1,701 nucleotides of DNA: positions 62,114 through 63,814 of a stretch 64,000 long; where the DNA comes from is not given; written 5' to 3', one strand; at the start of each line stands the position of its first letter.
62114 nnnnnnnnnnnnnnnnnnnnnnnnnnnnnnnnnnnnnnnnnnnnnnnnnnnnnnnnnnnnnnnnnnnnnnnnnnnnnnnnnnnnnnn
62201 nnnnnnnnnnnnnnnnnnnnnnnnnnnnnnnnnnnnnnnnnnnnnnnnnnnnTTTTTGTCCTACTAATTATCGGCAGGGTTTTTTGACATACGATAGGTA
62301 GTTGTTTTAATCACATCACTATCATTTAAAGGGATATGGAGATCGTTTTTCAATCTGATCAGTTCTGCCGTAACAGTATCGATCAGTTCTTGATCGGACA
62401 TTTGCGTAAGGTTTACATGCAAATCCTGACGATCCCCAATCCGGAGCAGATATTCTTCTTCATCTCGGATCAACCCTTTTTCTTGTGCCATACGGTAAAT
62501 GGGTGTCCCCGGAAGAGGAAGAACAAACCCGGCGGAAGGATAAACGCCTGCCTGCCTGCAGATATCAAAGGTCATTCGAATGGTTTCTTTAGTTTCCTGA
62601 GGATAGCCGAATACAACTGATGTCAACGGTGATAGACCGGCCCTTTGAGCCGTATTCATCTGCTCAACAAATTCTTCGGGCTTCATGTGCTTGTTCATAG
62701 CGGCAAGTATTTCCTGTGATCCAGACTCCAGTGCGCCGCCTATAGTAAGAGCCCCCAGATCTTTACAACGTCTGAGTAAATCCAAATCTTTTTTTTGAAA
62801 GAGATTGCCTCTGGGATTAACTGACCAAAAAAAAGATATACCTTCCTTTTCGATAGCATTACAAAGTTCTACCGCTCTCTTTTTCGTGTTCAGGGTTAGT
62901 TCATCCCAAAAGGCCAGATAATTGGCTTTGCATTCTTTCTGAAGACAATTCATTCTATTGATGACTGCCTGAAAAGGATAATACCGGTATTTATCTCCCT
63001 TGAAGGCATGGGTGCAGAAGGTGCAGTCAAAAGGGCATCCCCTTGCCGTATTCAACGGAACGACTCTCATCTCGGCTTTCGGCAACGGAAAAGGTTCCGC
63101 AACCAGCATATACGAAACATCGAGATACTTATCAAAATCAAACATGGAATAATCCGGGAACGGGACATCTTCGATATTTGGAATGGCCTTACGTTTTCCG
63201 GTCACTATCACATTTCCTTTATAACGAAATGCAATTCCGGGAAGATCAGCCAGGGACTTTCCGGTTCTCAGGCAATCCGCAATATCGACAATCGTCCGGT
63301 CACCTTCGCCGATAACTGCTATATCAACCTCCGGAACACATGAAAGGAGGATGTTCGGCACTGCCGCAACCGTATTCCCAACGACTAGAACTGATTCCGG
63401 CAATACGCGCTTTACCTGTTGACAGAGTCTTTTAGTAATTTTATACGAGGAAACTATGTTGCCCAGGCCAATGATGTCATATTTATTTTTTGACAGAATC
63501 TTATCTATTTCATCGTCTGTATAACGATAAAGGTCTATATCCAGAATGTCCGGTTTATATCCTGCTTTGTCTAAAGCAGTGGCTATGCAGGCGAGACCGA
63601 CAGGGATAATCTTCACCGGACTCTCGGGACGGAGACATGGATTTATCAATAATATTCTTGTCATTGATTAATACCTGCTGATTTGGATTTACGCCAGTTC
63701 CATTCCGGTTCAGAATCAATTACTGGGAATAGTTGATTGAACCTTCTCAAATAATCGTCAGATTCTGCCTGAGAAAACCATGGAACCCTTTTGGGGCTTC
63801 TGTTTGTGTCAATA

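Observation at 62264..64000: Tandem, translationally coupled radical SAM genes at the window edge: the locus continues with more radical chemistry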

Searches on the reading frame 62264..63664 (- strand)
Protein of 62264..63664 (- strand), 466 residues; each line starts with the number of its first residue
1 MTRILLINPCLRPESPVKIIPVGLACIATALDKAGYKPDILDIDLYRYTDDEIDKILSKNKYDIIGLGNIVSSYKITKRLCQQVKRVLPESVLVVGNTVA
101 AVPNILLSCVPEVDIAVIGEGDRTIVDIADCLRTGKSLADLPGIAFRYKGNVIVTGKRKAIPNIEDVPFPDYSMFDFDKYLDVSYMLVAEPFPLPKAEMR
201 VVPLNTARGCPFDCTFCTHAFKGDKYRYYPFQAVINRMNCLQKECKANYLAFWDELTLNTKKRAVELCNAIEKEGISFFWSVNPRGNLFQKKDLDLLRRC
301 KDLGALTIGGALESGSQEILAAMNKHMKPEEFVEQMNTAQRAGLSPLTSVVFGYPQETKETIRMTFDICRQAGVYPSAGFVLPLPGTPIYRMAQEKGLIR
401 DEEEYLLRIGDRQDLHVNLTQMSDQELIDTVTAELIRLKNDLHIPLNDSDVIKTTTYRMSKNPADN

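Call 3: search_protein_families(library=pfam, proteins=[window:62264-63664:-], max_evalue=0.01)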
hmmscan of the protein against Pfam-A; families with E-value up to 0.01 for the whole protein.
window:62264-63664:- (466 aa): 2 families
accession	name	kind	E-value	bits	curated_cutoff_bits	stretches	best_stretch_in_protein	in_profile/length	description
PF04055.27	Radical_SAM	-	2e-16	61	29.5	1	205-367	2-164/166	Radical SAM superfamily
PF02310.24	B12-binding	-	4.5e-13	49.5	32.1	1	18-128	11-120/121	B12 binding domain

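Call 7: search_protein_families(library=ncbifam, proteins=[window:62264-63664:-], max_evalue=0.01)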
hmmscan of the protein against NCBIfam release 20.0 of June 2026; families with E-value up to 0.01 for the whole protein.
window:62264-63664:- (466 aa): 25 families
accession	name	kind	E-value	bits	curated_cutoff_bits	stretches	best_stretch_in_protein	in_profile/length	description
TIGR03471.1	HpnJ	equivalog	1.6e-39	136.1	577.6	1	59-432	66-426/472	hopanoid biosynthesis associated radical SAM protein HpnJ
TIGR04072.2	rSAM_ladder_B12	equivalog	5.9e-38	130.6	360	2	198-406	177-385/443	lipid biosynthesis B12-binding/radical SAM protein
TIGR02026.1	BchE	equivalog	8.6e-38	130.4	481.35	1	3-438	1-427/497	magnesium-protoporphyrin IX monomethyl ester anaerobic oxidative cyclase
NF038361.1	rSAM_Sden_1168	equivalog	3.1e-36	125.1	575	1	7-436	69-513/560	Sden_1168 family B12-binding radical SAM P-methyltransferase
TIGR04479.1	bcpD_PhpK_rSAM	subfamily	7e-29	100.6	600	1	23-372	74-409/504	PhpK family radical SAM P-methyltransferase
NF050148.1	rSAM_ApyD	equivalog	9.1e-29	100.3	750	1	42-393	59-393/645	RiPP biosynthesis radical SAM protein ApyD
TIGR04385.1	B12_rSAM_cofa1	equivalog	4e-25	88.9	450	1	15-371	14-363/438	B12 lower ligand biosynthesis radical SAM protein BzaD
TIGR03975.1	rSAM_ocin_1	subfamily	2.1e-24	86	281.85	1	53-361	121-419/606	RiPP maturation radical SAM C-methyltransferase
TIGR04367.1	HpnR_B12_rSAM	equivalog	1.1e-22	80.3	650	2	205-396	190-376/490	hopanoid C-3 methylase HpnR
TIGR04013.1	B12_SAM_MJ_1487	hypoth_equivalog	1.6e-22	79.9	251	1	52-395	34-359/382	TIGR04013 family B12-binding domain/radical SAM domain-containing protein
TIGR04295.1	B12_rSAM_oligo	hypoth_equivalog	6.9e-22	77.7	400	1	20-393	24-384/422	TIGR04295 family B12-binding domain-containing radical SAM protein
TIGR04014.1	B12_SAM_MJ_0865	equivalog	1.2e-21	77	360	2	312-396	276-361/434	methyl-coenzyme M reductase glutamine C-methyltransferase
NF033070.1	rSAM_AprD4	equivalog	7.4e-20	71.3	500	1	195-406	190-403/456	AprD4 family radical SAM diol-dehydratase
NF033712.0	B12_rSAM_KedN5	subfamily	2.6e-16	59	700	1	53-371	54-369/624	KedN5 family methylcobalamin-dependent radical SAM C-methyltransferase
NF040542.1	rSAM_RCCLKC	equivalog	2.3e-13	50.1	450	1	21-345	13-323/423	arsinothricin biosynthesis radical SAM protein ArsL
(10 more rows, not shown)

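Call 11: find_encoding_contigs(protein=window:62264-63664:-, flank=10000, max_places=6)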
Protein window:62264-63664:- (466 aa): no gene with exactly this product is on record in the collection.

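Call 13: find_homologous_proteins(query=window:62264-63664:-)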
Query window:62264-63664:- (466 aa): 1096 proteins with E <= 0.001 among 8000 candidates; the best 120 are listed.
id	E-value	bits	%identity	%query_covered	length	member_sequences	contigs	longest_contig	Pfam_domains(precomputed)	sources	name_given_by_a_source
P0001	0.0e+0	1068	100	100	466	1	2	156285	PF04055.28,PF02310.25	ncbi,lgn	-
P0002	4.2e-279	944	88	99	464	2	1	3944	PF04055.28,PF02310.25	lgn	-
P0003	1.2e-207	708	66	99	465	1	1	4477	PF04055.28,PF02310.25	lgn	-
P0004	1.3e-201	688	64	99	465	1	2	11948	PF04055.28,PF02310.25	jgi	jgi:anaerobic magnesium-protoporphyrin IX monomethyl ester cyclase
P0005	2.9e-200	684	66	99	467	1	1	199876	PF04055.28,PF02310.25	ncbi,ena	-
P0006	4.6e-196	670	66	94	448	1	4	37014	PF04055.28,PF02310.25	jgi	-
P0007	2.3e-194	664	63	99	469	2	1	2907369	PF04055.28,PF02310.25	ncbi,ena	-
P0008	4.3e-194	664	60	100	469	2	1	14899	PF04055.28,PF02310.25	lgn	-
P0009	9.7e-194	662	63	98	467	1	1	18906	PF04055.28,PF02310.25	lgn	-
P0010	1.3e-189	649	62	98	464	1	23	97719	PF04055.28,PF02310.25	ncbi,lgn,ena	-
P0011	2.0e-189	648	61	98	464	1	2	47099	PF04055.28,PF02310.25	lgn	-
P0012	4.2e-188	644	63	97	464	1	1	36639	PF04055.28,PF02310.25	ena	-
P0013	5.2e-188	644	62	99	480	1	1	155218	PF04055.28,PF02310.25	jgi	jgi:radical SAM superfamily enzyme YgiQ (UPF0313 family)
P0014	5.4e-187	640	60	98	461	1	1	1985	PF04055.28,PF02310.25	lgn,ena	-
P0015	8.0e-186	636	61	100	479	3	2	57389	PF04055.28,PF02310.25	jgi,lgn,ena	jgi:radical SAM superfamily enzyme YgiQ (UPF0313 family)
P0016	2.1e-185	635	62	98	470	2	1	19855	PF04055.28,PF02310.25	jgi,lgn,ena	-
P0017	2.6e-185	635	60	98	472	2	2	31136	PF04055.28,PF02310.25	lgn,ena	-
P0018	6.0e-185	633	60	99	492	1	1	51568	PF04055.28,PF02310.25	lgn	-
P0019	1.9e-184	632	59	99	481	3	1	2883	PF04055.28,PF02310.25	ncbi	-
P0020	2.3e-184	632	59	98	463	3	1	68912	PF04055.28,PF02310.25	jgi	jgi:anaerobic magnesium-protoporphyrin IX monomethyl ester cyclase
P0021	4.0e-184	631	59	98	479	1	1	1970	PF04055.28,PF02310.25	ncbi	-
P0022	1.0e-183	629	60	98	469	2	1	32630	PF04055.28,PF02310.25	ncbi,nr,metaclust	ncbi:MAG: hypothetical protein A2Z70_01065 [Chloroflexi bacterium RBG_13_48_17]|nr:MAG: hypothetical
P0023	1.7e-183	629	59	99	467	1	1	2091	PF04055.28,PF02310.25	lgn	-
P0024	1.8e-182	625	60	98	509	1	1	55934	PF04055.28,PF02310.25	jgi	jgi:radical SAM superfamily enzyme YgiQ (UPF0313 family)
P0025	1.1e-181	623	59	99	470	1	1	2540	PF04055.28,PF02310.25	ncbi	-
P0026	2.9e-180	618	58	98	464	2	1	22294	PF04055.28,PF02310.25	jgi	jgi:anaerobic magnesium-protoporphyrin IX monomethyl ester cyclase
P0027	2.7e-179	615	58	99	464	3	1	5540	PF04055.28,PF02310.25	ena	-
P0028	2.7e-178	612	59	98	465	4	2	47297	PF04055.28,PF02310.25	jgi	-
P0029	5.1e-178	611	59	98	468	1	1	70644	PF04055.28,PF02310.25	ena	-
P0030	2.6e-177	608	59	99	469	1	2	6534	PF04055.28,PF02310.25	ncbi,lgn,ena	-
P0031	8.4e-177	607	59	99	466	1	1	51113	PF04055.28,PF02310.25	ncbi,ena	-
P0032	2.9e-174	598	58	98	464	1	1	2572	PF04055.28,PF02310.25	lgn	-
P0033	9.8e-174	596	58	99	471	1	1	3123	PF04055.28,PF02310.25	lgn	-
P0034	1.9e-173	596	58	99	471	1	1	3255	PF04055.28,PF02310.25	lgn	-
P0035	2.3e-173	595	56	99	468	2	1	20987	PF04055.28,PF02310.25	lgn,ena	-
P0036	3.5e-172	591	57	100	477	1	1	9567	PF04055.28,PF02310.25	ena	-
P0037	6.3e-171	587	57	98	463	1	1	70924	PF04055.28,PF02310.25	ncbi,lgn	-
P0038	2.1e-170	586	56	98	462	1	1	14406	PF04055.28,PF02310.25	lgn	-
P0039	3.7e-169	581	56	98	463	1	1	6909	PF04055.28,PF02310.25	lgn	-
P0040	1.8e-168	579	57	98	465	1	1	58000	PF04055.28,PF02310.25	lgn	-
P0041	8.2e-168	577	56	98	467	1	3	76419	PF04055.28,PF02310.25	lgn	-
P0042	5.9e-166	571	56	98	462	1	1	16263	PF04055.28,PF02310.25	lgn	-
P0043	6.0e-166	571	55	98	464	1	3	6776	PF04055.28,PF02310.25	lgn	-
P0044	5.7e-159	548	55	96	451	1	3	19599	PF04055.28,PF02310.25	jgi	-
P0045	8.9e-146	504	59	80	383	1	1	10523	PF04055.28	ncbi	-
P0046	9.3e-139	481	67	64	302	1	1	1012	PF04055.28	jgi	jgi:radical SAM superfamily enzyme YgiQ (UPF0313 family)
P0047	3.3e-138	479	58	76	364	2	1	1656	PF04055.28,PF02310.25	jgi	-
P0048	2.3e-132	460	45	98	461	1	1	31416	PF04055.28,PF02310.25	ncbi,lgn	ncbi:MAG: radical SAM protein [bacterium]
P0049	4.8e-132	459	46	99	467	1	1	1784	PF04055.28,PF02310.25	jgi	jgi:anaerobic magnesium-protoporphyrin IX monomethyl ester cyclase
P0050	3.2e-131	456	46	98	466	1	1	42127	PF04055.28,PF02310.25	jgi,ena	-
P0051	1.4e-130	454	46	97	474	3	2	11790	PF04055.28,PF02310.25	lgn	-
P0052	2.8e-130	453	46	99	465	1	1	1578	PF04055.28,PF02310.25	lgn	-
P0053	3.1e-130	453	44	98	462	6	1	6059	PF04055.28,PF02310.25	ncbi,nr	ncbi:MAG: B12-binding domain-containing radical SAM protein [Desulfobacula sp.]|nr:B12-binding domai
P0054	4.0e-130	453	44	98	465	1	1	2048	PF04055.28,PF02310.25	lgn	-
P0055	4.3e-130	453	44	98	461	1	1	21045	PF04055.28,PF02310.25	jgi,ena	-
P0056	7.0e-130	452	47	98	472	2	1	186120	PF04055.28,PF02310.25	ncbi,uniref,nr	ncbi:B12-binding domain-containing radical SAM protein [Methanoculleus horonobensis]|uniref:B12-bind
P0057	1.9e-129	450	44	98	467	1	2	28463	PF04055.28,PF02310.25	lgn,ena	-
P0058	3.3e-129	450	45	98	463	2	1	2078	PF04055.28,PF02310.25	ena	-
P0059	7.7e-129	448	46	98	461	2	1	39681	PF04055.28,PF02310.25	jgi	-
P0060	7.9e-129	448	45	98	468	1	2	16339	PF04055.28,PF02310.25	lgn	-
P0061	9.6e-129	448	45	99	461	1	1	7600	PF04055.28,PF02310.25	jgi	-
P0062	1.1e-128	448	45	99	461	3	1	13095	PF04055.28,PF02310.25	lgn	-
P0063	1.4e-128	448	45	98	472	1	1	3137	PF04055.28,PF02310.25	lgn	-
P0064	1.6e-128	447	43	98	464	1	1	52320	PF04055.28,PF02310.25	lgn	-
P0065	2.4e-128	447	44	98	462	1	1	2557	PF04055.28,PF02310.25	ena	-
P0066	2.4e-128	447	45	98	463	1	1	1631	PF04055.28,PF02310.25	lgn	-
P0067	3.3e-128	446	43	98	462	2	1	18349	PF04055.28,PF02310.25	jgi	-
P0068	5.9e-128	446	44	98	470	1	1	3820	PF04055.28,PF02310.25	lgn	-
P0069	6.0e-128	446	45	99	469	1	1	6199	PF04055.28,PF02310.25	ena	-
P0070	6.2e-128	446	45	98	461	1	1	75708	PF04055.28,PF02310.25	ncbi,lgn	-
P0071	7.2e-128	445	42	98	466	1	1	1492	PF04055.28,PF02310.25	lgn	-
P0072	8.2e-128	445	44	98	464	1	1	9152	PF04055.28,PF02310.25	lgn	-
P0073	9.9e-128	445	43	98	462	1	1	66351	PF04055.28,PF02310.25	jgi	jgi:anaerobic magnesium-protoporphyrin IX monomethyl ester cyclase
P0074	1.9e-127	444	43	98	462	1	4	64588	PF04055.28,PF02310.25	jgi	-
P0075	2.0e-127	444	44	99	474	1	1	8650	PF04055.28,PF02310.25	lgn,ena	-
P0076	3.0e-127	443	44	98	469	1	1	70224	PF04055.28,PF02310.25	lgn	-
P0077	3.3e-127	443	44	98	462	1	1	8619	PF04055.28,PF02310.25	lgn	-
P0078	3.9e-127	443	45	98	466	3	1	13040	PF04055.28,PF02310.25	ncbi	-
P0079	6.4e-127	442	44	98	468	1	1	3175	PF04055.28,PF02310.25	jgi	jgi:radical SAM superfamily enzyme YgiQ (UPF0313 family)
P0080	7.9e-127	442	44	98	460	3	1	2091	PF04055.28,PF02310.25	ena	-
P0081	1.0e-126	441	43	99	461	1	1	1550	PF04055.28,PF02310.25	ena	-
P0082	1.1e-126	441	44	99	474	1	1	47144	PF04055.28,PF02310.25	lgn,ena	-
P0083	1.1e-126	441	45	98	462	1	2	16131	PF04055.28,PF02310.25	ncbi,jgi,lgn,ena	jgi:anaerobic magnesium-protoporphyrin IX monomethyl ester cyclase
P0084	1.3e-126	441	44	98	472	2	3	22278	PF04055.28,PF02310.25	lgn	-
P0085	1.4e-126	441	45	100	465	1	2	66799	PF04055.28,PF02310.25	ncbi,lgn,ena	-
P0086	1.7e-126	441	44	98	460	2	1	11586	PF04055.28,PF02310.25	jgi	-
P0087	2.2e-126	440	44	98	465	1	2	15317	PF04055.28,PF02310.25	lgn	-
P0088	2.5e-126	440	45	98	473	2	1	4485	PF04055.28,PF02310.25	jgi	-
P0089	5.1e-126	439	45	98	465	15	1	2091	PF04055.28,PF02310.25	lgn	-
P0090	5.5e-126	439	44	98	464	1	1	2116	PF04055.28,PF02310.25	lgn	-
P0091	6.4e-126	439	47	98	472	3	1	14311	PF04055.28,PF02310.25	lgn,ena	-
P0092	6.7e-126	439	45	98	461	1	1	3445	PF04055.28,PF02310.25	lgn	-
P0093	7.7e-126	439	44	98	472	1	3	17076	PF04055.28,PF02310.25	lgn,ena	-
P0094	8.4e-126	438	43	98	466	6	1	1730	PF04055.28,PF02310.25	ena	-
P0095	1.4e-125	438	45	99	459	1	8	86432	PF04055.28,PF02310.25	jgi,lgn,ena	-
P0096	1.9e-125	437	45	98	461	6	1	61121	PF04055.28,PF02310.25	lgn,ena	-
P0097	1.9e-125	437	43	98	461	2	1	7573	PF04055.28,PF02310.25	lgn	-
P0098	2.3e-125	437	44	98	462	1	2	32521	PF04055.28,PF02310.25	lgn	-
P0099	3.3e-125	437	45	98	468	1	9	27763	PF04055.28,PF02310.25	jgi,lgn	-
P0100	4.0e-125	436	43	98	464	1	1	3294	PF04055.28,PF02310.25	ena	-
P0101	4.1e-125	436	44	98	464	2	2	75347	PF04055.28,PF02310.25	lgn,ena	-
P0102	9.6e-125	435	44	98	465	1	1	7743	PF04055.28,PF02310.25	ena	-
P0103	9.7e-125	435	44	98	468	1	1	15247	PF04055.28,PF02310.25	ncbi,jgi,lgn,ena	-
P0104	9.7e-125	435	44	98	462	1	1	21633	PF04055.28,PF02310.25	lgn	-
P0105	9.8e-125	435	43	98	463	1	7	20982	PF04055.28,PF02310.25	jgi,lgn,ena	jgi:radical SAM superfamily enzyme YgiQ (UPF0313 family)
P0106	1.0e-124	435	44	98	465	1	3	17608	PF04055.28,PF02310.25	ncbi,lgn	ncbi:MAG: B12-binding domain-containing radical SAM protein [Bacillota bacterium]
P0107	1.1e-124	435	43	99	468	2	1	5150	PF04055.28,PF02310.25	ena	-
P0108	1.1e-124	435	44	98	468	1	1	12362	PF04055.28,PF02310.25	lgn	-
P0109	1.2e-124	435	45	98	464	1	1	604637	PF04055.28,PF02310.25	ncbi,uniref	ncbi:B12-binding domain-containing radical SAM protein [Pelosinus sp. sgz500959]|uniref:B12-binding 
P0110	1.4e-124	435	44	98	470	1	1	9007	PF04055.28,PF02310.25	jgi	-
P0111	1.6e-124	434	43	100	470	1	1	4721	PF04055.28,PF02310.25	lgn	-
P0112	1.6e-124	434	44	99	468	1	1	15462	PF04055.28,PF02310.25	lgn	-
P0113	1.7e-124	434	44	98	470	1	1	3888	PF04055.28,PF02310.25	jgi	-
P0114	1.8e-124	434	45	98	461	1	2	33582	PF04055.28,PF02310.25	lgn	-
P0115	1.8e-124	434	45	98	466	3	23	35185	PF04055.28,PF02310.25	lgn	-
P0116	1.9e-124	434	43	98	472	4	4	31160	PF04055.28,PF02310.25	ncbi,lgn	-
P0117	1.9e-124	434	45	98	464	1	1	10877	PF04055.28,PF02310.25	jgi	-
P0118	2.7e-124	434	43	98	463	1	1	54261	PF04055.28,PF02310.25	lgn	-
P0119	4.4e-124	433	42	98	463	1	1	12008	PF04055.28,PF02310.25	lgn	-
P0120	5.1e-124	433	44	98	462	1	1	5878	PF04055.28,PF02310.25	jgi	jgi:anaerobic magnesium-protoporphyrin IX monomethyl ester cyclase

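Call 14: find_encoding_contigs(protein=P0001, flank=10000, max_places=6)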
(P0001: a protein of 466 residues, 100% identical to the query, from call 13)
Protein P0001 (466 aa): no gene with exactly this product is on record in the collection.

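Call 15: find_encoding_contigs(protein=P0002, flank=10000, max_places=4)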
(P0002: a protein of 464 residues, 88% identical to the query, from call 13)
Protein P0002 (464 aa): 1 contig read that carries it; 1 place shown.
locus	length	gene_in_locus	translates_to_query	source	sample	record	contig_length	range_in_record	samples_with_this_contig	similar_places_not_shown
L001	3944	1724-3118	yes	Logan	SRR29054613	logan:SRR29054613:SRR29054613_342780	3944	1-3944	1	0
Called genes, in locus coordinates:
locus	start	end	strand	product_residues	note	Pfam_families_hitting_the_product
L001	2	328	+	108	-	?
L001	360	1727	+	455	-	PF02310:B12-binding, PF04055:Radical_SAM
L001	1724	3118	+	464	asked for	PF02310:B12-binding, PF04055:Radical_SAM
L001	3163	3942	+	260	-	?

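Call 16: find_encoding_contigs(protein=P0005, flank=10000, max_places=4)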
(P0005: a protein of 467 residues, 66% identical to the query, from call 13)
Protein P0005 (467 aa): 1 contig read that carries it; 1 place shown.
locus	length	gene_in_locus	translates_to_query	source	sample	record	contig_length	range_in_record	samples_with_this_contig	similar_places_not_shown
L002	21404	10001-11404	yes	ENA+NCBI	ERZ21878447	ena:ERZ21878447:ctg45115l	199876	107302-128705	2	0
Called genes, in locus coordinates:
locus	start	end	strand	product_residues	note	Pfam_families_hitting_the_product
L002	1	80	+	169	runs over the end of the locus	PF02632:BioY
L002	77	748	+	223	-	PF02463:SMC_N (faint), PF13476:AAA_23 (faint), PF00005:ABC_tran, PF13401:AAA_22 (faint), PF13304:AAA_21 (faint)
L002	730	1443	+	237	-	PF00005:ABC_tran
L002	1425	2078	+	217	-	-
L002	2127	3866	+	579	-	PF00682:HMGL-like, PF02436:PYC_OADA, PF25984:BSH_YknX (faint), PF00364:Biotin_lipoyl, PF25917:BSH_RND, PF25973:BSH_CzcB (faint)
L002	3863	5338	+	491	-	PF00289:Biotin_carb_N, PF02222:ATP-grasp (weak), PF02786:CPSase_L_D2, PF08443:RimK (faint), PF07478:Dala_Dala_lig_C, PF02785:Biotin_carb_C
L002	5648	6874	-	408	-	PF04055:Radical_SAM, PF19238:Radical_SAM_2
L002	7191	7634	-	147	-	-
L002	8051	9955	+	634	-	PF27859:LIC12162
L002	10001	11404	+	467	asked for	PF02310:B12-binding, PF04055:Radical_SAM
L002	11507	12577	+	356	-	PF04055:Radical_SAM, PF13186:SPASM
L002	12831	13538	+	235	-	PF05711:TylF (weak), PF13578:Methyltransf_24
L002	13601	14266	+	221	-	PF04199:Cyclase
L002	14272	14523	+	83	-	-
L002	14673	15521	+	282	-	PF02522:Antibiotic_NAT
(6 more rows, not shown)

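Call 17: find_encoding_contigs(protein=P0007, flank=10000, max_places=4)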
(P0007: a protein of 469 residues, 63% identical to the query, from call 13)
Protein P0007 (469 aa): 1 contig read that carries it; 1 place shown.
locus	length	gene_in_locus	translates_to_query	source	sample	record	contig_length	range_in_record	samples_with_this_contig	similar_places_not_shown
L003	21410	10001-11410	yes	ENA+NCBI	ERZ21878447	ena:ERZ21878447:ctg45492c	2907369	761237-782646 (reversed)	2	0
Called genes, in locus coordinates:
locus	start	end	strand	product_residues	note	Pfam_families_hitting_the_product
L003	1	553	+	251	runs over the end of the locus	PF02348:CTP_transf_3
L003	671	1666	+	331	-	PF05050:Methyltransf_21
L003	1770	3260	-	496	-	PF02310:B12-binding, PF04055:Radical_SAM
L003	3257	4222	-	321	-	PF08003:Methyltransf_9, PF00398:RrnaAD, PF13489:Methyltransf_23, PF02353:CMAS (weak), PF13847:Methyltransf_31, PF08241:Methyltransf_11, PF08242:Methyltransf_12, PF13649:Methyltransf_25, +2 more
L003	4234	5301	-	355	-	PF00155:Aminotran_1_2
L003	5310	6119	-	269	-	PF01261:AP_endonuc_2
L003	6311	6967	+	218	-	PF00702:Hydrolase, PF13419:HAD_2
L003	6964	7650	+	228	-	PF04199:Cyclase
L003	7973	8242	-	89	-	-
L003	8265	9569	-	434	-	PF16254:DUF4910, PF09940:DUF2172, PF04389:Peptidase_M28 (faint), PF16221:HTH_47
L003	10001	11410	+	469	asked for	PF02310:B12-binding, PF04055:Radical_SAM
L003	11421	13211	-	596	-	PF02522:Antibiotic_NAT, PF09940:DUF2172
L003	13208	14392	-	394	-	PF13489:Methyltransf_23, PF13847:Methyltransf_31, PF08241:Methyltransf_11, PF08242:Methyltransf_12, PF13649:Methyltransf_25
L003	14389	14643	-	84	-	-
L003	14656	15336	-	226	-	PF04199:Cyclase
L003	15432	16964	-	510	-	PF02310:B12-binding, PF04055:Radical_SAM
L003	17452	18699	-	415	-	PF13489:Methyltransf_23, PF08241:Methyltransf_11 (weak), PF08242:Methyltransf_12 (weak)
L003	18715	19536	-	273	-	-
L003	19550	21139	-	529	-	PF00501:AMP-binding, PF13193:AMP-binding_C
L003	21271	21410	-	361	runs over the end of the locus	PF00682:HMGL-like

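Call 21: find_related_loci(query=window:62264-63664:-, collection=genome_contigs, flank=10000)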
Query window:62264-63664:- (466 aa) in genome_contigs; peptide patterns used: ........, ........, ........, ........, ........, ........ (x = any residue, [..] = any of these).
86 stretches matched a pattern, but none encodes a relative of the query by tblastn (E <= 1e-3).
